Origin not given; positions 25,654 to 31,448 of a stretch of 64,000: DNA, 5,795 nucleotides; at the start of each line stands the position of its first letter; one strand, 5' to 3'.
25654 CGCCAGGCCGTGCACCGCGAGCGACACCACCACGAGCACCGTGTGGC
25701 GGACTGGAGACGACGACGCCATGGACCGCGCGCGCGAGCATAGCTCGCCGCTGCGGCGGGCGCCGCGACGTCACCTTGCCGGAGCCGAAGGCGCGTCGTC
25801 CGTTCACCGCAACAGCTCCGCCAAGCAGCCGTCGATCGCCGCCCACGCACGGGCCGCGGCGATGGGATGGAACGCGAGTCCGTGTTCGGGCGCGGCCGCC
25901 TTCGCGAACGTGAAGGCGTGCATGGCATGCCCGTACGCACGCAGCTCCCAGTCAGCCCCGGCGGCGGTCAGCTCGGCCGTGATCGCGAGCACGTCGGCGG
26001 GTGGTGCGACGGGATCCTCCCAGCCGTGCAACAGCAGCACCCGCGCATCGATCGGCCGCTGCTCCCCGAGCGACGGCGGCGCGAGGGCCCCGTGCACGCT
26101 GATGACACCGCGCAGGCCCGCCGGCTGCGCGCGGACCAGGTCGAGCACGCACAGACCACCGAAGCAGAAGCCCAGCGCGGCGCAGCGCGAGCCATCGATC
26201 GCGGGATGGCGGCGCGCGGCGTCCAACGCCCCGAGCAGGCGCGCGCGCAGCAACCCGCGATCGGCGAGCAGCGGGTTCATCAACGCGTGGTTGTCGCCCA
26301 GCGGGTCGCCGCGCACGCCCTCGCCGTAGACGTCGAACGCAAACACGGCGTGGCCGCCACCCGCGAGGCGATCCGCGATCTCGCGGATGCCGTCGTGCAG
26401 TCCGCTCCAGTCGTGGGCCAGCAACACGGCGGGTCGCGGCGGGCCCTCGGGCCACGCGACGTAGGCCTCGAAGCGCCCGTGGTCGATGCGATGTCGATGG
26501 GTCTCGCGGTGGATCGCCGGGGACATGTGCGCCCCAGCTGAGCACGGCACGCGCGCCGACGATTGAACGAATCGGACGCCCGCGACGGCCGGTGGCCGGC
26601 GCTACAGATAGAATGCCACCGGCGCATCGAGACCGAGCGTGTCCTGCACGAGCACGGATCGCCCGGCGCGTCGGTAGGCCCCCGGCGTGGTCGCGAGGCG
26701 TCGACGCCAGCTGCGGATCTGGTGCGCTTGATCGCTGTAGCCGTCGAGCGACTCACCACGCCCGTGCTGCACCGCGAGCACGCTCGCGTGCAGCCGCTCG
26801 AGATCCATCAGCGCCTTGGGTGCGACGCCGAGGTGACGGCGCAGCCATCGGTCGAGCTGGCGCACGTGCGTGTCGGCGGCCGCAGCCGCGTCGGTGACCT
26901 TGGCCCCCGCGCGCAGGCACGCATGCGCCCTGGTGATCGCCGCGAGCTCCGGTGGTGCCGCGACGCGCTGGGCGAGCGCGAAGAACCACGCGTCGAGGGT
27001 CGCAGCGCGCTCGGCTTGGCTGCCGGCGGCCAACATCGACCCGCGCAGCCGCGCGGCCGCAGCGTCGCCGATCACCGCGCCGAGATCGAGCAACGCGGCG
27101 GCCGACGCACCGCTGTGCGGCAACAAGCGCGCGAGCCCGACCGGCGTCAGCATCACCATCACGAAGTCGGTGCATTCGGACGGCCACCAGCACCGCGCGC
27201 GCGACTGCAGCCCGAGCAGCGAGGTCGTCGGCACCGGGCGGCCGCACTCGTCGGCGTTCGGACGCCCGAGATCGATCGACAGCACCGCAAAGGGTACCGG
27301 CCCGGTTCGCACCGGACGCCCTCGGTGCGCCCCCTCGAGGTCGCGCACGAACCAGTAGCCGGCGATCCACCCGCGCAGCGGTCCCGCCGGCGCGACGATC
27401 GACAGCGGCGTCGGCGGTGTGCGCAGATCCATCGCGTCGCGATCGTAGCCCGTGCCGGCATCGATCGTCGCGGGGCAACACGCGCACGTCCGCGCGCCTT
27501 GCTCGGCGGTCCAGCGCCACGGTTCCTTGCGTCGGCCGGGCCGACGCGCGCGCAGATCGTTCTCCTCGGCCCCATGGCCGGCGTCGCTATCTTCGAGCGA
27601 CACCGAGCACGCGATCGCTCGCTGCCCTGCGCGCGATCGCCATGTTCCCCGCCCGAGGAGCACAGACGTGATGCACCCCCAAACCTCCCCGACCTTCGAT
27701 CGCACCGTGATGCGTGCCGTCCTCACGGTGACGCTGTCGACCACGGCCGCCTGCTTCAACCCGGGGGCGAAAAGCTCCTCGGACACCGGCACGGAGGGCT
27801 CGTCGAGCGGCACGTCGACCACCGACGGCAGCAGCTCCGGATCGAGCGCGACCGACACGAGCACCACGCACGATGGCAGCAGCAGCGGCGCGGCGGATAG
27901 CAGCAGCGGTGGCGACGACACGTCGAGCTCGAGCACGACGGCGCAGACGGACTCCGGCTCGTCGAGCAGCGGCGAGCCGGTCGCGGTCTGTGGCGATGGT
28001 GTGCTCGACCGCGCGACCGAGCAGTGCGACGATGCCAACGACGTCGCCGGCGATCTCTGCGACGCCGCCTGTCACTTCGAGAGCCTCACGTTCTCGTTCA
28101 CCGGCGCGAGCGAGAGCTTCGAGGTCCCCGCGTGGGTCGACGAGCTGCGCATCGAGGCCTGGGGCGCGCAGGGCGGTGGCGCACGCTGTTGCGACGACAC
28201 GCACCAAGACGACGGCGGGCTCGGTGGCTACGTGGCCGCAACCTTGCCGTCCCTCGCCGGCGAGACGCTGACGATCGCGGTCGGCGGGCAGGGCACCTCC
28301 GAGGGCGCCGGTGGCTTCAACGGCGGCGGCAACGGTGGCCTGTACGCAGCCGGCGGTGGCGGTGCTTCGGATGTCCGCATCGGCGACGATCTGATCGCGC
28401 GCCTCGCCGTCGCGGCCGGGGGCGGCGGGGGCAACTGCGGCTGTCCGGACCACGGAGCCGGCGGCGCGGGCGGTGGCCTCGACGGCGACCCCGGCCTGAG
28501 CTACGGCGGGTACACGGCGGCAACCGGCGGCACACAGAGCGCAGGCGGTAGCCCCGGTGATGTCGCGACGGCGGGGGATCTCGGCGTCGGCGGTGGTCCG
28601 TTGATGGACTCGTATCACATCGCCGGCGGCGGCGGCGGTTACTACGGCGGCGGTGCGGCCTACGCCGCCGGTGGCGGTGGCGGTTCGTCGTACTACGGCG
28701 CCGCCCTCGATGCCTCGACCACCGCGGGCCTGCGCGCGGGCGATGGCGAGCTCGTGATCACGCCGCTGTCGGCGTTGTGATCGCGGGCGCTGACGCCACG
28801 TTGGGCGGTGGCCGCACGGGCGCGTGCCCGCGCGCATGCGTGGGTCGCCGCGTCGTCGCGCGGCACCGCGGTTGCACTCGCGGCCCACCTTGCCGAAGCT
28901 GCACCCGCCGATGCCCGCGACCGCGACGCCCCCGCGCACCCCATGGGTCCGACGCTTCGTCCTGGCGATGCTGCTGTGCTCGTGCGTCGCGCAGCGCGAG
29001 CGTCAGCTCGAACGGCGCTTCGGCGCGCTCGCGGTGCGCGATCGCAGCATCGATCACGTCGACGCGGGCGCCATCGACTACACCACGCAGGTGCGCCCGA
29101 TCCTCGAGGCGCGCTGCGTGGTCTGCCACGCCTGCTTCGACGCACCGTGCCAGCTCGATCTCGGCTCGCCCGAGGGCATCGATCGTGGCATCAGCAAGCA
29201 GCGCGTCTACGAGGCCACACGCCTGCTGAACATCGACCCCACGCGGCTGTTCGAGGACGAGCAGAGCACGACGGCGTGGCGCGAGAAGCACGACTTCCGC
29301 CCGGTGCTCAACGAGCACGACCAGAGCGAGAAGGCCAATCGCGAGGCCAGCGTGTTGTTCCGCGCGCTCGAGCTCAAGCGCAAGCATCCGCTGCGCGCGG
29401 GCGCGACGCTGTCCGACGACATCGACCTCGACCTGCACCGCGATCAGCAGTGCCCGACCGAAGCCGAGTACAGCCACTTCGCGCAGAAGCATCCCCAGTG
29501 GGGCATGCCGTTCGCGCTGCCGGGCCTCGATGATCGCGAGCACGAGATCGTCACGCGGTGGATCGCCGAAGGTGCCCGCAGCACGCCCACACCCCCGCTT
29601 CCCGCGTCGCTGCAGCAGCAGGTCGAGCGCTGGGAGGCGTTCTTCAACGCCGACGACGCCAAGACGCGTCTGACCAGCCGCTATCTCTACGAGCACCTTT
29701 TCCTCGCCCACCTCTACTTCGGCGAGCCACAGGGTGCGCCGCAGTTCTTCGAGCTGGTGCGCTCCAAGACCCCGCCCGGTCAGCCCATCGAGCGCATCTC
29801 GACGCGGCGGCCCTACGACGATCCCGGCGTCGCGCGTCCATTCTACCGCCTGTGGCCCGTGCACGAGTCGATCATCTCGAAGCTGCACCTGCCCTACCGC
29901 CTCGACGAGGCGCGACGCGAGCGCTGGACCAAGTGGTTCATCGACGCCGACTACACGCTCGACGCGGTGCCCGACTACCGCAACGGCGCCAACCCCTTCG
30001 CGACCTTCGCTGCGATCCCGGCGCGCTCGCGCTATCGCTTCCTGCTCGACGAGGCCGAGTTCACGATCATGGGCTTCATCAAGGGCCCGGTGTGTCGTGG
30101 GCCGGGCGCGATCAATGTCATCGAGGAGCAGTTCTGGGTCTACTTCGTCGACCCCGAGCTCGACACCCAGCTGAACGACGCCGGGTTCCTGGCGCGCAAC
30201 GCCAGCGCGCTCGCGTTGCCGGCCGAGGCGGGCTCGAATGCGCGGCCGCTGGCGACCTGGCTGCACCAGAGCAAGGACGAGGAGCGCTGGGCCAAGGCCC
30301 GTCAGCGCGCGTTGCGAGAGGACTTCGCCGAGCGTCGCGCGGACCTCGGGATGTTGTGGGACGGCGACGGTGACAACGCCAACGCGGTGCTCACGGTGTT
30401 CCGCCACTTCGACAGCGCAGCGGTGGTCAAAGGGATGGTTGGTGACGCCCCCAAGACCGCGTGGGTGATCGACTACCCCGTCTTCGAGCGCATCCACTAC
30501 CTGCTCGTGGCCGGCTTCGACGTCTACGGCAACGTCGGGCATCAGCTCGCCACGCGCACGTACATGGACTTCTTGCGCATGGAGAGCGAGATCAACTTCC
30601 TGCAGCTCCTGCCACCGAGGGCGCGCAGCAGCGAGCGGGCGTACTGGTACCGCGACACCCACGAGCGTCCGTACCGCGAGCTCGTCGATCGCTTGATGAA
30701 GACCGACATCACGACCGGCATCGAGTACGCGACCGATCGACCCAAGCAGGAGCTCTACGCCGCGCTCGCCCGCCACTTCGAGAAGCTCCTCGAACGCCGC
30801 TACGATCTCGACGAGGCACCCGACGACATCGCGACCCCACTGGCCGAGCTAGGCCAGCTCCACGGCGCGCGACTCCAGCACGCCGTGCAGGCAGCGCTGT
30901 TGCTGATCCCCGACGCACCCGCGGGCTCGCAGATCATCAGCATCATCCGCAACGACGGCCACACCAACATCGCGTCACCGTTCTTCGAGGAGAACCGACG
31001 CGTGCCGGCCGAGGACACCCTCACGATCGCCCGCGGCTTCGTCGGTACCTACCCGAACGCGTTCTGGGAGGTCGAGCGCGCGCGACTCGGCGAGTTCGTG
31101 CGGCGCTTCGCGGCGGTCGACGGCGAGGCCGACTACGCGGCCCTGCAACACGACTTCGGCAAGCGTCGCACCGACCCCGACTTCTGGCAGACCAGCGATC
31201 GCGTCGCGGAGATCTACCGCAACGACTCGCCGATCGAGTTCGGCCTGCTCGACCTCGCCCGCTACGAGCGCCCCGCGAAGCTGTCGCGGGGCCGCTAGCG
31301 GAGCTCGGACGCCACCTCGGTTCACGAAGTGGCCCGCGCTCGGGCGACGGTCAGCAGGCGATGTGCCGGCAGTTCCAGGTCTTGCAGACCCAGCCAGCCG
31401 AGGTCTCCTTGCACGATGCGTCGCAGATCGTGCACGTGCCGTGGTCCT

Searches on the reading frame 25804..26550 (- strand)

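Call 68: search_protein_families(library=pfam, proteins=[window:25804-26550:-], max_evalue=0.0001)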
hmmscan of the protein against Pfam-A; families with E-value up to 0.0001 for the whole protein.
window:25804-26550:- (248 aa): 4 families
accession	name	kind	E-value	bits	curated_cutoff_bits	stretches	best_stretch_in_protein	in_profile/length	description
PF01738.24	DLH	-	1.7e-34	119.8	21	1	27-239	1-209/217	Dienelactone hydrolase family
PF12146.15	Hydrolase_4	-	7.4e-08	32.4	27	0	37-158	2-113/239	Serine aminopeptidase, S33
PF02230.22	Abhydrolase_2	-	7.1e-07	29.7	23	1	118-212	102-200/217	Phospholipase/Carboxylesterase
PF00326.27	Peptidase_S9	-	9.6e-07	28.9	22.6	0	167-217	143-193/213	Prolyl oligopeptidase family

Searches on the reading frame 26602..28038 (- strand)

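Call 68: search_protein_families(library=pfam, proteins=[window:26602-28038:-], max_evalue=0.0001)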
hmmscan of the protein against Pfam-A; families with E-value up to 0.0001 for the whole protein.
window:26602-28038:- (478 aa): 1 family
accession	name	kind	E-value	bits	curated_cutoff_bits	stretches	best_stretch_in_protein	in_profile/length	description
PF12833.13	HTH_18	-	1.4e-06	28.9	33.6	1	385-457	2-79/80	Helix-turn-helix domain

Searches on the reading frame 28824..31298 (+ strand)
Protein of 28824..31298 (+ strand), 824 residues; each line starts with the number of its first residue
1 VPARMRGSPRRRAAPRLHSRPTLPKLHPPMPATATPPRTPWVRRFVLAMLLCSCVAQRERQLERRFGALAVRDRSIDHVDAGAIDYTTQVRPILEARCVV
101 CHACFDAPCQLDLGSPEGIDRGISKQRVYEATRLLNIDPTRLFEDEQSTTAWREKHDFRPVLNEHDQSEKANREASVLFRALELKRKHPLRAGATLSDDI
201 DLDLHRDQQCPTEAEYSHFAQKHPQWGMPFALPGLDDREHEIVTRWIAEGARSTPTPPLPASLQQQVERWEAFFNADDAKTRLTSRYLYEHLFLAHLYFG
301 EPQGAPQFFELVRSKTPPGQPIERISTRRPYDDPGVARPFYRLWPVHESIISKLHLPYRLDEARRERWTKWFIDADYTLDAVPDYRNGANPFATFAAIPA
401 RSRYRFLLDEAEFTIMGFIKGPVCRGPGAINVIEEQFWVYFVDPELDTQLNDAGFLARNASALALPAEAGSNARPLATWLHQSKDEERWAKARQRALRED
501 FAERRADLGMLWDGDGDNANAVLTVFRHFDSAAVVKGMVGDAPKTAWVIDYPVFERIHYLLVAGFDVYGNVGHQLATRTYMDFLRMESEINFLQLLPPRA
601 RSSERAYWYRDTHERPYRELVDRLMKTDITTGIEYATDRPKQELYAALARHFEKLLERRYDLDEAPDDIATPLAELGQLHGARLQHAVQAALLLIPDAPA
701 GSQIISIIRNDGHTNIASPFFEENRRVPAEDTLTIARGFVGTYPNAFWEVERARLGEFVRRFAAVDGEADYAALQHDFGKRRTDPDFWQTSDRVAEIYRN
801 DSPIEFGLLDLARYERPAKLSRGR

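Call 68: search_protein_families(library=pfam, proteins=[window:28824-31298:+], max_evalue=0.0001)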
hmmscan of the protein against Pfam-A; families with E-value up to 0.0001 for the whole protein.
window:28824-31298:+ (824 aa): 1 family
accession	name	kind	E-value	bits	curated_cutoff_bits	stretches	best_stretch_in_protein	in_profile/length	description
PF06934.16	CTI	-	5.7e-257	855.2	25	1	138-815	2-691/692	Fatty acid cis/trans isomerase (CTI)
